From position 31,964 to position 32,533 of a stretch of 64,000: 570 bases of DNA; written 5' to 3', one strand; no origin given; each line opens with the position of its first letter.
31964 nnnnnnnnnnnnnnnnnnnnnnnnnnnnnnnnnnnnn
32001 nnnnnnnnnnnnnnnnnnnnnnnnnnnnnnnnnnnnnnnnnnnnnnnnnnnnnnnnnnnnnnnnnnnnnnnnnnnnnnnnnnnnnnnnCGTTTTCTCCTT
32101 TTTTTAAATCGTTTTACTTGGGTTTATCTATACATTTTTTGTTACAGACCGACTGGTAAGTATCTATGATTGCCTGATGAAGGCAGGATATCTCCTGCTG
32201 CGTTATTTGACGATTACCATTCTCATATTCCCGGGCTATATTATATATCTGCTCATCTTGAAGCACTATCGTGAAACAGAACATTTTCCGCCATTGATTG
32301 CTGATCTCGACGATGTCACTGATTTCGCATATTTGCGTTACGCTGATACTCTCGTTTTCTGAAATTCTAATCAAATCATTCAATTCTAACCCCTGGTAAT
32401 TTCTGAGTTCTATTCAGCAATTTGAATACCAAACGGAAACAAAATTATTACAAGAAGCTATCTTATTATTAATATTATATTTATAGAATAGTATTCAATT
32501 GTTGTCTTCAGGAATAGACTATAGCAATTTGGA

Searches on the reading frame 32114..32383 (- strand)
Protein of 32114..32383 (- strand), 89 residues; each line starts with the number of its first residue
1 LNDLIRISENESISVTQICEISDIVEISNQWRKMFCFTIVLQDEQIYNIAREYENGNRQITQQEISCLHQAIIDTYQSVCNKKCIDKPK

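Call 8: search_protein_families(library=pfam, proteins=[window:32114-32383:-], max_evalue=0.01)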
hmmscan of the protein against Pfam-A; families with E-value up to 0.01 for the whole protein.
window:32114-32383:- (89 aa): 0 families

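Call 24: find_related_loci(query=A1, collection=metagenome_contigs, flank=6000)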
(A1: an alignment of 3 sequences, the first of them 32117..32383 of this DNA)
Query A1 (89 aa) in metagenome_contigs; peptide patterns used: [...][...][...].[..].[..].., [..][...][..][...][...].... (x = any residue, [..] = any of these).
600 stretches matched a pattern, but none encodes a relative of the query by tblastn (E <= 1e-3).
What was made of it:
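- Tried and rejected: metagenome_contigs scan with the small-protein alignment (call 24).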

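Call 25: find_homologous_proteins(query=A1, max_evalue=0.001)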
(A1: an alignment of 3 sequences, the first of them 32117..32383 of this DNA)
Query A1 (3 sequences) (89 aa, profile of the alignment): 5 proteins with E <= 0.001 among 32 candidates.
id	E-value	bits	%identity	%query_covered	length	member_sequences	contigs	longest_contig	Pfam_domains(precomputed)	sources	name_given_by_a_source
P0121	2.5e-40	154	100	100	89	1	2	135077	-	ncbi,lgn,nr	ncbi:MAG: hypothetical protein K9N06_00255 [Candidatus Cloacimonetes bacterium]|nr:hypothetical prot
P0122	3.9e-40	153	51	80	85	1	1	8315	-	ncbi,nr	ncbi:MAG: hypothetical protein P9X26_08700 [Candidatus Stygibacter frigidus]|nr:hypothetical protein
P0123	9.2e-40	152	46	89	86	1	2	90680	-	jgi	jgi:hypothetical protein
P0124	1.6e-34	135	47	84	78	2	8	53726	-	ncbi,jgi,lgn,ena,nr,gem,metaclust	ncbi:MAG: hypothetical protein RAO94_01730 [Candidatus Stygibacter australis]|nr:hypothetical protei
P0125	3.0e-33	131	49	87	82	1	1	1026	-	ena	-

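Call 26: find_encoding_contigs(protein=P0124, flank=10000, max_places=4)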
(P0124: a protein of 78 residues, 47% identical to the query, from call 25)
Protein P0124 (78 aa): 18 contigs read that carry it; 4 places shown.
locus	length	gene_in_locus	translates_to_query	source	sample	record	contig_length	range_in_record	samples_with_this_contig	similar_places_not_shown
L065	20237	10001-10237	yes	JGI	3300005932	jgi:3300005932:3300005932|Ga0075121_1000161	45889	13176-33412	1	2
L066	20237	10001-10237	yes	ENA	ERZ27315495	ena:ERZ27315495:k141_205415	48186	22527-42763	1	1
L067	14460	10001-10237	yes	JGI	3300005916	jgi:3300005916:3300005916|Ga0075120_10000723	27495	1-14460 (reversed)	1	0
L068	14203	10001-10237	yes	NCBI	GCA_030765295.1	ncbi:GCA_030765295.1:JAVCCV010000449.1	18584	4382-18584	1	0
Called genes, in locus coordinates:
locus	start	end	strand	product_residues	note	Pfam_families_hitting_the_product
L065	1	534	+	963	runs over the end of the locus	PF13229:Beta_helix, PF05048:NosD, PF13229:Beta_helix, PF00801:PKD, PF18911:PKD_4, PF05048:NosD, PF13229:Beta_helix, PF13229:Beta_helix, +3 more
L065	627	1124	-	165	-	PF12682:Flavodoxin_4, PF12724:Flavodoxin_5 (faint)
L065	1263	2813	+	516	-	PF13620:CarboxypepD_reg, PF13715:CarbopepD_reg_2 (weak), PF13620:CarboxypepD_reg (weak), PF13860:FlgD_ig, PF18962:Por_Secre_tail (weak)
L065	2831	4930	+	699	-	PF13424:TPR_12, PF13424:TPR_12 (weak), PF14938:SNAP (weak), PF13424:TPR_12, PF00158:Sigma54_activat, PF14532:Sigma54_activ_2, PF25601:AAA_lid_14, PF02954:HTH_8, +10 more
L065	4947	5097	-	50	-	-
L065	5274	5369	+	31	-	-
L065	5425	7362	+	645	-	PF12969:DUF3857, PF01841:Transglut_core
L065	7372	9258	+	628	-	PF12969:DUF3857, PF01841:Transglut_core (weak)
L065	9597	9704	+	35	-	-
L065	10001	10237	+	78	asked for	-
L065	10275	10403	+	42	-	-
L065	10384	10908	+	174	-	PF13424:TPR_12 (faint)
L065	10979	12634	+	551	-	PF07581:Glug (faint), PF13860:FlgD_ig (weak), PF18962:Por_Secre_tail (faint)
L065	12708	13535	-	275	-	PF12710:HAD (weak)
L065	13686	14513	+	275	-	PF03437:BtpA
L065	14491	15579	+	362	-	PF02615:Ldh_2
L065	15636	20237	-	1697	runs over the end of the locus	PF08126:Propeptide_C25, PF01364:Peptidase_C25, PF13860:FlgD_ig, PF18962:Por_Secre_tail (weak)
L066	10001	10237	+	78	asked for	-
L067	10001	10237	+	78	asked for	-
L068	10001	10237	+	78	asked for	-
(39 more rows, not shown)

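Call 27: find_encoding_contigs(protein=P0125, flank=10000, max_places=2)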
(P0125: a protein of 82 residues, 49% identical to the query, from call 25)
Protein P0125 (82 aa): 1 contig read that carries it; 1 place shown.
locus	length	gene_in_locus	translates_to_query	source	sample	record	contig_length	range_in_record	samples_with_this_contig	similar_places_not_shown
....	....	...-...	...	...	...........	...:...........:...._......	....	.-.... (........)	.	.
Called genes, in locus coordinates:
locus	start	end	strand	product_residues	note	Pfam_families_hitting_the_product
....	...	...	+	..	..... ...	-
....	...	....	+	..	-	?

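Call 48: predict_structure(alignment_id=A3)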
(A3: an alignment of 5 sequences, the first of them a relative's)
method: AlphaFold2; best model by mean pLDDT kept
length: 89 residues; sequences in the alignment: 5
mean_pLDDT: 69.6   pTM: 0.53
mean pLDDT of the five models: 69.6, 66.9, 59.3, 56.5, 49.6
residues with pLDDT >= 90: 0; 70-90: 50; 50-70: 31; < 50: 8
segments of 3 or more residues with pLDDT < 50: 57-59, 86-89
pLDDT, mean of each block of 10 residues (from residue 1): 70 80 78 80 85 58 59 66 49
secondary structure, 60 per line:
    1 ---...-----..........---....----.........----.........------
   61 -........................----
elements in order: E4-6 E12-14 E18-21 E25-28 E33-41 E46-54 H62-85
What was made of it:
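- Tried and rejected: The AlphaFold model is of moderate confidence (pLDDT 69.6, call 48).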

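Call 55: fold_search(model_id=the predicted structure, library=pdb)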
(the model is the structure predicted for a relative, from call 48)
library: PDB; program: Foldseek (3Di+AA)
matches with E <= 10: 969; with E <= 0.001: 0
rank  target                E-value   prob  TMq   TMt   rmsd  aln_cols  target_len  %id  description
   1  3to1_A                1.1e-01  0.90  0.39  0.20   4.5        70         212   13  Two surfaces on Rtt106 mediate histone binding and chaperone activity (released 2011-12-21)
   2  4dx8_B                2.3e-01  0.63  0.40  0.30   4.5        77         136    5  ICAP1 in complex with KRIT1 N-terminus (released 2013-01-09)
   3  3dwa_A                2.7e-01  0.95  0.47  0.38   3.1        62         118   11  Crystal structure of the B-subunit of the AB5 toxin from E. coli (released 2008-11-04)
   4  3q9d_B                2.9e-01  0.80  0.38  0.22   5.2        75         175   15  Crystal Structure of Cpn0803 from C. pneumoniae. (released 2012-01-11)
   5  5whu_A                3.1e-01  0.75  0.41  0.33   4.4        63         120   11  Crystal structure of 3'SL bound ArtB (released 2017-10-25)
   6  4dx8_A                3.1e-01  0.57  0.40  0.30   4.5        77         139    5  ICAP1 in complex with KRIT1 N-terminus (released 2013-01-09)
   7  9f91_I                3.2e-01  0.54  0.26  0.32   8.7        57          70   10  Crystal structure of a designed Respiratory Syncytial Virus immunogen in complex with RSV90 fab (released 2025-05-21)
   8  2jjd_D                3.6e-01  0.33  0.27  0.06  10.6        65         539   15  Protein Tyrosine Phosphatase, Receptor Type, E isoform (released 2008-04-08)
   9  1prt_F                3.9e-01  0.90  0.45  0.42   3.2        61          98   11  THE CRYSTAL STRUCTURE OF PERTUSSIS TOXIN (released 1995-01-26)
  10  3dwa_E                4.1e-01  0.90  0.47  0.38   3.1        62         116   11  Crystal structure of the B-subunit of the AB5 toxin from E. coli (released 2008-11-04)
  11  4dx9_m                4.1e-01  0.57  0.40  0.32   4.3        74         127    8  ICAP1 in complex with integrin beta 1 cytoplasmic tail (released 2013-01-09)
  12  6e8r_A                4.1e-01  0.41  0.30  0.20  14.9       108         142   11  Structure of the SNX32 PX domain in complex with Chlamydial protein IncE in space group I121 (released 2018-09-26)
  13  2jjd_E                4.1e-01  0.41  0.29  0.06  10.6        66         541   15  Protein Tyrosine Phosphatase, Receptor Type, E isoform (released 2008-04-08)
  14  2jjd_A                4.3e-01  0.30  0.27  0.06  10.6        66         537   15  Protein Tyrosine Phosphatase, Receptor Type, E isoform (released 2008-04-08)
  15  8fmw_W                4.6e-01  0.72  0.36  0.34   7.5        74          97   15  The structure of a hibernating ribosome in the Lyme disease pathogen (released 2023-11-08)
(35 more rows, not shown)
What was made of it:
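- Tried and rejected: The PDB Foldseek search found nothing significant; the best hit had E 0.1 and was PH/PTB-like (call 55).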

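Call 72: search_protein_representatives(alignment_id=A3)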
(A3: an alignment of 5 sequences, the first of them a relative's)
Query: 5 sequences, 83 profile positions. Proteins with E-value up to 0.001 (for the whole library): 24; up to 1e-10: 4; up to 1e-30: 1. The best 24 are listed.
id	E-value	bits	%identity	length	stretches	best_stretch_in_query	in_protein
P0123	1.3e-38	146.9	-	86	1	1-83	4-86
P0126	1.0e-28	115.1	-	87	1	1-79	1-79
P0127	4.3e-11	58.7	-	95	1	13-75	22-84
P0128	5.1e-11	58.4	-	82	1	14-74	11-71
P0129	1.6e-10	56.8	-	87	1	1-73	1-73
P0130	2.8e-10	56.1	-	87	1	8-75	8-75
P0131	2.4e-09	53.1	-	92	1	1-74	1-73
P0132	3.3e-09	52.6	-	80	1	1-77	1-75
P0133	3.4e-09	52.6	-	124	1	1-73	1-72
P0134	1.2e-08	50.8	-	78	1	10-72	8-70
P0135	1.2e-07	47.6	-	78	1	4-72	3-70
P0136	2.4e-07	46.7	-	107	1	15-75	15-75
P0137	1.2e-06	44.4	-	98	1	15-74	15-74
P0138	4.1e-06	42.7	-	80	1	3-72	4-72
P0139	5.6e-06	42.3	-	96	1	15-74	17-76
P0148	3.9e-04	36.4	-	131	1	13-77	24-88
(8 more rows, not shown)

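Call 73: search_protein_families(library=ncbifam, proteins=[window:32114-32383:-, P0127, P0133, P0148], max_evalue=0.01)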
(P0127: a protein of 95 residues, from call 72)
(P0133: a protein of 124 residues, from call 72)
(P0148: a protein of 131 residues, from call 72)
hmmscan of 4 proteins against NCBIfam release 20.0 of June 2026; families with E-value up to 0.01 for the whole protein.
window:32114-32383:- (89 aa): 0 families

P0127 (95 aa): 0 families

P0133 (124 aa): 0 families

P0148 (131 aa): 0 families
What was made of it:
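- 32114..32383 (-): First gene of the regulated unit. It encodes an 89-aa cytoplasmic protein of a small, unannotated, lineage-restricted family (motifs ISENES, FCFT, REYE, LH). No Pfam or NCBIfam match (calls 8, 73).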
